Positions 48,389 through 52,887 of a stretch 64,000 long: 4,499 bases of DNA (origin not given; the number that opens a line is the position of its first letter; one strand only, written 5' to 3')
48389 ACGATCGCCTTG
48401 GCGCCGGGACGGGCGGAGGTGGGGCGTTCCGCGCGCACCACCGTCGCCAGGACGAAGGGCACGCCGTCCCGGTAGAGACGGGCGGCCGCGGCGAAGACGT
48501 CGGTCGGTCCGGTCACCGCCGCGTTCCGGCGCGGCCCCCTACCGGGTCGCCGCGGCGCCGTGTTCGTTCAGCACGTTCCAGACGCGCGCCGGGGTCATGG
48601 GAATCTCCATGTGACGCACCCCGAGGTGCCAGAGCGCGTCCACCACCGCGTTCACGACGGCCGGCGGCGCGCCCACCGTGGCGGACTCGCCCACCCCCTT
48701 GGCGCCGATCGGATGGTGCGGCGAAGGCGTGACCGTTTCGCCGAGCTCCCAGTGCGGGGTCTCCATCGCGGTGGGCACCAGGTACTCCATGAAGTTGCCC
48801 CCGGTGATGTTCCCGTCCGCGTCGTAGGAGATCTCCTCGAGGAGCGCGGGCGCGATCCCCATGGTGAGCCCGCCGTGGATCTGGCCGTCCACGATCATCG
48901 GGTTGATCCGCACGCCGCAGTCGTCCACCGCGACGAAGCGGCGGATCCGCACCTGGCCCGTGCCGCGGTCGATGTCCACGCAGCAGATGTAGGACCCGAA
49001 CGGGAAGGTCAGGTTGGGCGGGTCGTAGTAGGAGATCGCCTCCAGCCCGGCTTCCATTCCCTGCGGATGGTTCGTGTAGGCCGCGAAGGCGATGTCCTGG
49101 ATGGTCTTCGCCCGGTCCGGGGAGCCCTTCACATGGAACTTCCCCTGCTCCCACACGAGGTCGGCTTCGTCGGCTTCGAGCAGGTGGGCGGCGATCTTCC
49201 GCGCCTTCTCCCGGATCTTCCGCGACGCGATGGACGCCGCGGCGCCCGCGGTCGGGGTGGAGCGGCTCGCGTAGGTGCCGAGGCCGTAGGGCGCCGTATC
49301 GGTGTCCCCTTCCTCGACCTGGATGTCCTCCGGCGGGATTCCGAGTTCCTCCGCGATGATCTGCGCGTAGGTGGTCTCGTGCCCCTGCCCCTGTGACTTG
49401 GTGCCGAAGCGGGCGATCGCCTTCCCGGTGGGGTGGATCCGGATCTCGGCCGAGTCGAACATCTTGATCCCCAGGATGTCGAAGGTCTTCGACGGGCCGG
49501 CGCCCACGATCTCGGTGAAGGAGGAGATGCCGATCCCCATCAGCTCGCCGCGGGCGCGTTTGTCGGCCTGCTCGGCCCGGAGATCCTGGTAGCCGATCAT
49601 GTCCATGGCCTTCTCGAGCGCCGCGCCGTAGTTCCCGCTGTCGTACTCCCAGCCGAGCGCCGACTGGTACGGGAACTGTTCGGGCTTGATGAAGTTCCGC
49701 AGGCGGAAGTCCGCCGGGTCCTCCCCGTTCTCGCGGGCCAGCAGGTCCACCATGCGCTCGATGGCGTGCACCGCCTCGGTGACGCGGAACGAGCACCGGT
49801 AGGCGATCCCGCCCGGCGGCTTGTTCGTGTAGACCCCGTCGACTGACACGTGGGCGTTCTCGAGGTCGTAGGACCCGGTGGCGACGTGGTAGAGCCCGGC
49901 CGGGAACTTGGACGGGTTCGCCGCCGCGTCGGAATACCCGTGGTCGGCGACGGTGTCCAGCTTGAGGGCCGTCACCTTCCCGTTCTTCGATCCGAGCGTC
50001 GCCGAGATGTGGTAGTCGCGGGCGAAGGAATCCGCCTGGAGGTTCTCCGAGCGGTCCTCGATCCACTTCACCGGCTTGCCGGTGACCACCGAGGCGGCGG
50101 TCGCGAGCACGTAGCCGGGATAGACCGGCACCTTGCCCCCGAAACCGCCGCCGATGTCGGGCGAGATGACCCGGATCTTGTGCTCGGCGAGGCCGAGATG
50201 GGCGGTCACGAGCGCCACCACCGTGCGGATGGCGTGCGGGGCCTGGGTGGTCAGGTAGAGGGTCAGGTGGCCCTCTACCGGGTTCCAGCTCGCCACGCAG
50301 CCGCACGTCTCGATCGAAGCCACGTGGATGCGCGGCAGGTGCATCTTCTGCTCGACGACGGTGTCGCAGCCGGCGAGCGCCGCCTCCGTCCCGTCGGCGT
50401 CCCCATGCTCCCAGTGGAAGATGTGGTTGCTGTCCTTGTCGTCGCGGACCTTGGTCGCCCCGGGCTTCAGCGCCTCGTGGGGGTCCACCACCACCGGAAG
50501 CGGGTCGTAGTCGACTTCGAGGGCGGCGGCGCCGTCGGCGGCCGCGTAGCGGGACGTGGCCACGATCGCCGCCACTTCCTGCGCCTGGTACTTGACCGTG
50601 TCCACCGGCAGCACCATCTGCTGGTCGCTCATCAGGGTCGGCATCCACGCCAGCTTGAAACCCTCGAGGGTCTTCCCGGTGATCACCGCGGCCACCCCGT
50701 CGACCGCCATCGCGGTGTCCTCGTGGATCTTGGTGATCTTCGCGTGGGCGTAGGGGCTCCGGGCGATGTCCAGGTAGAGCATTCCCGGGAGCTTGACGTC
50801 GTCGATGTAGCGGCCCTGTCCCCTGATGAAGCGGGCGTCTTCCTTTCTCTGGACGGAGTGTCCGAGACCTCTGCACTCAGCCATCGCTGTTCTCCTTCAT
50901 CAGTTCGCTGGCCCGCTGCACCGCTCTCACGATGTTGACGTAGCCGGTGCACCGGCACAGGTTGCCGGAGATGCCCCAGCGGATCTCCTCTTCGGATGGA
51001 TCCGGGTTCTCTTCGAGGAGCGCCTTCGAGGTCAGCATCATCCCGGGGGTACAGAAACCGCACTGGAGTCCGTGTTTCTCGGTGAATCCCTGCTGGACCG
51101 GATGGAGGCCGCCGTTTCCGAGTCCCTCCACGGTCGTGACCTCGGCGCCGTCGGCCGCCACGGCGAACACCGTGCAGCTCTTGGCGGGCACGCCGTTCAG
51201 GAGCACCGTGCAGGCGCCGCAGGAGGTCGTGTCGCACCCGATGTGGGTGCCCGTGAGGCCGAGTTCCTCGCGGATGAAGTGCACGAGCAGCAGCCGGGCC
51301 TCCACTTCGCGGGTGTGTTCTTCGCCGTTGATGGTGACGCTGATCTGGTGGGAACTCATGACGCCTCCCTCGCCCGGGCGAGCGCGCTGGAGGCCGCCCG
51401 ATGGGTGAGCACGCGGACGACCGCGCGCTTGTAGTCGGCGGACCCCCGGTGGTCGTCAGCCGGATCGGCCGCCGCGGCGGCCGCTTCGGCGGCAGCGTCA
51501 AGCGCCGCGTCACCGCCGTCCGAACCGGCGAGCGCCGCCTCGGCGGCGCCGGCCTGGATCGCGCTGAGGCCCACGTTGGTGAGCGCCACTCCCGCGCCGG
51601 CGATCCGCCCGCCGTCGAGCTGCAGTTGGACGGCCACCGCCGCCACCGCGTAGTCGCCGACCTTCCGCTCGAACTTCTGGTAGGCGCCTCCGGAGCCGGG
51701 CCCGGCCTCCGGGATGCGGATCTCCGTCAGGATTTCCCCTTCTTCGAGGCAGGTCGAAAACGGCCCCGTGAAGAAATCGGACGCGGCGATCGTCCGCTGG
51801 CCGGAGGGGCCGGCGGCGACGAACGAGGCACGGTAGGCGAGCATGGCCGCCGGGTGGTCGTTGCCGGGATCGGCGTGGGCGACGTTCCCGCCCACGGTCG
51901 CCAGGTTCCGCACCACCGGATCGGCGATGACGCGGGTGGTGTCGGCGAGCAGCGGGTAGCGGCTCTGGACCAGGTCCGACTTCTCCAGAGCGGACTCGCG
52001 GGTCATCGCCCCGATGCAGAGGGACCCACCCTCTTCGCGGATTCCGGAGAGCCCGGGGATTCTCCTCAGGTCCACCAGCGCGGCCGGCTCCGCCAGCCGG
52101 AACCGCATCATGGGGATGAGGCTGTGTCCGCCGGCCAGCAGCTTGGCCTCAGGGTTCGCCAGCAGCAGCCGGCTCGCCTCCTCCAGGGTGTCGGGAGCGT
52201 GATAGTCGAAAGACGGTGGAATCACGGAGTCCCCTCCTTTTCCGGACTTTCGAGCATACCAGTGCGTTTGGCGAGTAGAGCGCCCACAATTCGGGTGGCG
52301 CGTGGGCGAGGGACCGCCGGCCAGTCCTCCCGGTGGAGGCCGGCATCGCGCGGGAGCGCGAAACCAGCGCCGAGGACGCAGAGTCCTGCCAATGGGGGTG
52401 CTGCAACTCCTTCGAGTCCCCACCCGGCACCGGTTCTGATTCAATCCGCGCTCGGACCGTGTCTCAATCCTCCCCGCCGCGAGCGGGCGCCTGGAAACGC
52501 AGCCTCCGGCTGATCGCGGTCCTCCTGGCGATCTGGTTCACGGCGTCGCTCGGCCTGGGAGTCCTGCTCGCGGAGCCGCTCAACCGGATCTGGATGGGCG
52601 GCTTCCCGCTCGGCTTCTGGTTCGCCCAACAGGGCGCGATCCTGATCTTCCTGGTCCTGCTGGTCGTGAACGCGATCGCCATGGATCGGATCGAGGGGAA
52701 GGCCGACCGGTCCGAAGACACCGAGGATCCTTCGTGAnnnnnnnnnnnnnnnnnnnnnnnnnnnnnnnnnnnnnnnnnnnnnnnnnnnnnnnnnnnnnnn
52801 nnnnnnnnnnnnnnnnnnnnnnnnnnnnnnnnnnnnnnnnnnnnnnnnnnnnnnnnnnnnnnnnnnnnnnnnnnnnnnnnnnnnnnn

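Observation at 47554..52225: Form-I coxMSL followed by XdhC with a YHS/TRASH-like Cys tail: candidate Cu-handling maturation factor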

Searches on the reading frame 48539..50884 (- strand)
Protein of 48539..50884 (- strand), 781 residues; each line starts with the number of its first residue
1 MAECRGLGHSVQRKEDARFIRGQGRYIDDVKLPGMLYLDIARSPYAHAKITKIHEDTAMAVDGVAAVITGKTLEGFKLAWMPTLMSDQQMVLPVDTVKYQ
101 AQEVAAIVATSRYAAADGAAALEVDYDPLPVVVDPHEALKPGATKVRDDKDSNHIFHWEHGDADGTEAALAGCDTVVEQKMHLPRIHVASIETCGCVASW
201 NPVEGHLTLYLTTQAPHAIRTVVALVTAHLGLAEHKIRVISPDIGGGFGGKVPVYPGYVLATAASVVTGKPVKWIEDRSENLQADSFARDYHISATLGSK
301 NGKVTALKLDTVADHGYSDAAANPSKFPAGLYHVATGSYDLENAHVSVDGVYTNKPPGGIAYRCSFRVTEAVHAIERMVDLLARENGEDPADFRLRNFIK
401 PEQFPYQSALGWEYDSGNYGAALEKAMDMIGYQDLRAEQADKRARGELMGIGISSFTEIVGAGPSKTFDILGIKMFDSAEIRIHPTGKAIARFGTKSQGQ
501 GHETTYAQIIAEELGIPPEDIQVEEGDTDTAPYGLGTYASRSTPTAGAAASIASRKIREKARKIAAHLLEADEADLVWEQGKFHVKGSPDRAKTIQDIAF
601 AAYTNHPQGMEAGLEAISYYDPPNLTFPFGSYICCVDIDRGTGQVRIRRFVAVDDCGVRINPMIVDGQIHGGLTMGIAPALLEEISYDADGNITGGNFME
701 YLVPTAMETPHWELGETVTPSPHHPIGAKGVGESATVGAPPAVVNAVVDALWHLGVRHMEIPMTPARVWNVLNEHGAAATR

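Call 3: search_protein_families(library=pfam, proteins=[window:48539-50884:-], max_evalue=0.01)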
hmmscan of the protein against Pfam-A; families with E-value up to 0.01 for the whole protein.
window:48539-50884:- (781 aa): 3 families
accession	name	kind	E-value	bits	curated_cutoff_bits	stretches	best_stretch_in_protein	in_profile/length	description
PF20256.3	MoCoBD_2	-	2.8e-89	299.8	27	1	425-710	1-283/283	Molybdopterin cofactor-binding domain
PF02738.23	MoCoBD_1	-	1.9e-67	227.3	27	1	148-398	3-244/244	Molybdopterin cofactor-binding domain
PF01315.27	Ald_Xan_dh_C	-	8.3e-28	97.3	31.3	1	22-130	2-110/110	Aldehyde oxidase and xanthine dehydrogenase, a/b hammerhead domain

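Call 6: search_protein_families(library=ncbifam, proteins=[window:48539-50884:-], max_evalue=0.001)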
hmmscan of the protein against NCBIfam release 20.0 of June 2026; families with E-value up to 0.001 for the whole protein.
window:48539-50884:- (781 aa): 13 families
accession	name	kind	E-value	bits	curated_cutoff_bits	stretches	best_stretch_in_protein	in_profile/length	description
TIGR02416.1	CO_dehy_Mo_lg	equivalog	0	1205.1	991.15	1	15-771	1-770/770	aerobic carbon-monoxide dehydrogenase large subunit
NF041018.1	glyceraldDH_alpha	equivalog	2.3e-174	581.7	790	1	7-768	3-740/741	glyceraldehyde dehydrogenase subunit alpha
NF040766.1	CODH_aero_grp5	exception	4.2e-154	514.7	950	2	5-599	3-591/785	aerobic carbon-monoxide dehydrogenase large subunit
NF043082.1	XdhA_XDHase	equivalog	2.3e-116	389.7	780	1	7-776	1-756/758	xanthine dehydrogenase subunit XdhA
NF007426.0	PRK09970.1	equivalog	1.4e-110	370.5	916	1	6-776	5-759/761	xanthine dehydrogenase molybdenum-binding subunit XdhA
TIGR03194.1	4hydrxCoA_A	equivalog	2.5e-110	370.1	994.55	1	20-772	10-746/746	4-hydroxybenzoyl-CoA reductase subunit alpha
TIGR03196.1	pucD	equivalog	8.3e-86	289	783.65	1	8-751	4-740/763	xanthine dehydrogenase subunit D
TIGR03311.1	Se_dep_XDH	equivalog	1e-71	242.2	830.45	2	3-573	157-690/848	selenium-dependent xanthine dehydrogenase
TIGR02965.1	xanthine_xdhB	equivalog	2.3e-64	217.8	849.5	1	13-769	7-751/758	xanthine dehydrogenase molybdopterin binding subunit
NF045668.1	pterin_aldehy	equivalog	2.5e-60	204.6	1100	1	22-772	190-904/905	molybdopterin-dependent aldehyde oxidoreductase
TIGR03313.1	Se_sel_red_Mo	hypoth_equivalog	6.6e-59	199.5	1101.9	2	160-773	358-950/951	molybdopterin-dependent oxidoreductase Mo/Fe-S-binding subunit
NF041671.1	peri_hyde_PaoC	equivalog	3.2e-58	197.7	1180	1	7-771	18-730/735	aldehyde oxidoreductase molybdenum-binding subunit PaoC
TIGR02969.1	mam_aldehyde_ox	subfamily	3.8e-28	97.5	1912.3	1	7-750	576-1278/1330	aldehyde oxidase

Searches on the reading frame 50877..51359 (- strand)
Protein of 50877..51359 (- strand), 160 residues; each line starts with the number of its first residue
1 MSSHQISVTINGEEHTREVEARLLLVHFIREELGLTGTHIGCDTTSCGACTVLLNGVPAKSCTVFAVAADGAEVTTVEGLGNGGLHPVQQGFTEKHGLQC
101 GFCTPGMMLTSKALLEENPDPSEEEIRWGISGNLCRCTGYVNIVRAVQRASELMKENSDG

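Call 3: search_protein_families(library=pfam, proteins=[window:50877-51359:-], max_evalue=0.01)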
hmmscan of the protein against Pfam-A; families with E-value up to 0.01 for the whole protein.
window:50877-51359:- (160 aa): 3 families
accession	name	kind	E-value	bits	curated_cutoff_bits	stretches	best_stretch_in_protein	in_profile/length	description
PF01799.25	Fer2_2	-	7.3e-33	113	30.3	1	76-148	1-75/75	[2Fe-2S] binding domain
PF00111.32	Fer2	-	1.1e-05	25.7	21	1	8-56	1-50/77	2Fe-2S iron-sulfur cluster binding domain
PF13085.11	Fer2_3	-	5.6e-05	23.5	27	1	40-79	50-88/107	2Fe-2S iron-sulfur cluster binding domain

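Call 6: search_protein_families(library=ncbifam, proteins=[window:50877-51359:-], max_evalue=0.001)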
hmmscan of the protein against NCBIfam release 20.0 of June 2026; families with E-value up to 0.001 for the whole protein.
window:50877-51359:- (160 aa): 12 families
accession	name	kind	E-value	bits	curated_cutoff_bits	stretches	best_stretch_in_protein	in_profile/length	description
NF041020.1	glyceraldDH_gamma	equivalog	3e-72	241.6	290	1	5-155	12-163/164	glyceraldehyde dehydrogenase subunit gamma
TIGR03193.1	4hydroxCoAred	equivalog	1.3e-51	174.4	257.8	1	7-150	3-147/148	4-hydroxybenzoyl-CoA reductase subunit gamma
NF043084.2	XdhC_XDHase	equivalog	3.2e-50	169.5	217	1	5-151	2-150/151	xanthine dehydrogenase subunit XdhC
TIGR03198.1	pucE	equivalog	8.9e-50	168.1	254.3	1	5-151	3-149/151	xanthine dehydrogenase subunit E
NF045668.1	pterin_aldehy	equivalog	5.7e-46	157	1100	1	6-157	3-158/905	molybdopterin-dependent aldehyde oxidoreductase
TIGR03311.1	Se_dep_XDH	equivalog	2e-43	148.6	830.45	1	8-158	3-151/848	selenium-dependent xanthine dehydrogenase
TIGR02963.1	xanthine_xdhA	equivalog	5.2e-41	140.8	467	1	15-155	11-162/468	xanthine dehydrogenase small subunit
NF008514.0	PRK11433.1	equivalog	1.5e-40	139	322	2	3-117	50-165/218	aldehyde dehydrogenase iron-sulfur subunit PaoA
NF007387.0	PRK09908.1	equivalog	1.1e-39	135.4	212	1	5-150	8-155/159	xanthine dehydrogenase iron sulfur-binding subunit XdhC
TIGR02969.1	mam_aldehyde_ox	subfamily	1.2e-31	109.1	1912.3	1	11-148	8-158/1330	aldehyde oxidase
TIGR03313.1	Se_sel_red_Mo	hypoth_equivalog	9.1e-10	36.8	1101.9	1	47-156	40-150/951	molybdopterin-dependent oxidoreductase Mo/Fe-S-binding subunit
NF009226.0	PRK12576.1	equivalog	0.00027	20.3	344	1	40-82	58-102/317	succinate dehydrogenase/fumarate reductase iron-sulfur subunit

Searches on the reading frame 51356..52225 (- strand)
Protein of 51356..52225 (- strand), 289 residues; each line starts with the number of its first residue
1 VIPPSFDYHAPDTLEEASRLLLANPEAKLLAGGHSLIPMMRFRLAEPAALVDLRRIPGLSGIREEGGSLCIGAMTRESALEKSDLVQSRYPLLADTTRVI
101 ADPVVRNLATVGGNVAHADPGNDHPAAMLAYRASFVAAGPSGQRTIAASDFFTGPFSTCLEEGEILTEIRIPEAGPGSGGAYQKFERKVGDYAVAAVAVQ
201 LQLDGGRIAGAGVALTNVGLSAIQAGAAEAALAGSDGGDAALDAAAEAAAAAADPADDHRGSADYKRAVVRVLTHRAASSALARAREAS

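Call 3: search_protein_families(library=pfam, proteins=[window:51356-52225:-], max_evalue=0.01)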
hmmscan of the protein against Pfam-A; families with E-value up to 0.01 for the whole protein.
window:51356-52225:- (289 aa): 2 families
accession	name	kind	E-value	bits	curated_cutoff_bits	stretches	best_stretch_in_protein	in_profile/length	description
PF00941.27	FAD_binding_5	-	2.6e-52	177.5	27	1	5-173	2-169/170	FAD binding domain in molybdopterin dehydrogenase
PF03450.22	CO_deh_flav_C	-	2.4e-19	69.8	25.5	1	181-279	2-100/102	CO dehydrogenase flavoprotein C-terminal domain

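Call 6: search_protein_families(library=ncbifam, proteins=[window:51356-52225:-], max_evalue=0.001)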
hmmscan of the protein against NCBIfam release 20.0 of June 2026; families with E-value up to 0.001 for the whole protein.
window:51356-52225:- (289 aa): 7 families
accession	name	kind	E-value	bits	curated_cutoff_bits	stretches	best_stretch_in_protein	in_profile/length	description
NF041019.1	glyceraldDH_beta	equivalog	3.8e-87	292.1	350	1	1-279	1-278/280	glyceraldehyde dehydrogenase subunit beta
NF007427.0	PRK09971.1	equivalog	8.1e-48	163.1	287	1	8-287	7-289/292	xanthine dehydrogenase FAD-binding subunit XdhB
NF043083.1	XdhB_XDHase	equivalog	2e-47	161.7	310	1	7-286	6-288/289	xanthine dehydrogenase subunit XdhB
TIGR03195.1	4hydrxCoA_B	equivalog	4e-38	131.3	404.55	2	5-116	4-115/321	4-hydroxybenzoyl-CoA reductase subunit beta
TIGR02963.1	xanthine_xdhA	equivalog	2.2e-34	118.9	467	1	9-276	196-463/468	xanthine dehydrogenase small subunit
TIGR03199.1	pucC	equivalog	1.9e-16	60.2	306.05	1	11-207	1-194/264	xanthine dehydrogenase subunit C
TIGR03312.1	Se_sel_red_FAD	hypoth_equivalog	4e-10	39.3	241.5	1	58-273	52-242/257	molybdopterin-dependent oxidoreductase FAD-binding subunit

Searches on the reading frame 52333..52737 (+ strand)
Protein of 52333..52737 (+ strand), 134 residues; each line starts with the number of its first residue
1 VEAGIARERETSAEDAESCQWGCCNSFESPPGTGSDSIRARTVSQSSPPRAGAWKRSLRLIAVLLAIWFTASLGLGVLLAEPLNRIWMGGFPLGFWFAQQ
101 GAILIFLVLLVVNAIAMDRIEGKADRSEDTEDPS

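Call 3: search_protein_families(library=pfam, proteins=[window:52333-52737:+], max_evalue=0.01)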
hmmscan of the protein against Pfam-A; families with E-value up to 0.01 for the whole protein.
window:52333-52737:+ (134 aa): 2 families
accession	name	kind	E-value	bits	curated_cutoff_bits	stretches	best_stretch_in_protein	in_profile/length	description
PF13937.11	DUF4212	-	1.4e-26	93.1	30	1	53-123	4-75/79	Domain of unknown function (DUF4212)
PF25592.1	DUF7937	-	0.0046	16.3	31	1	42-116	126-191/402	Domain of unknown function (DUF7937)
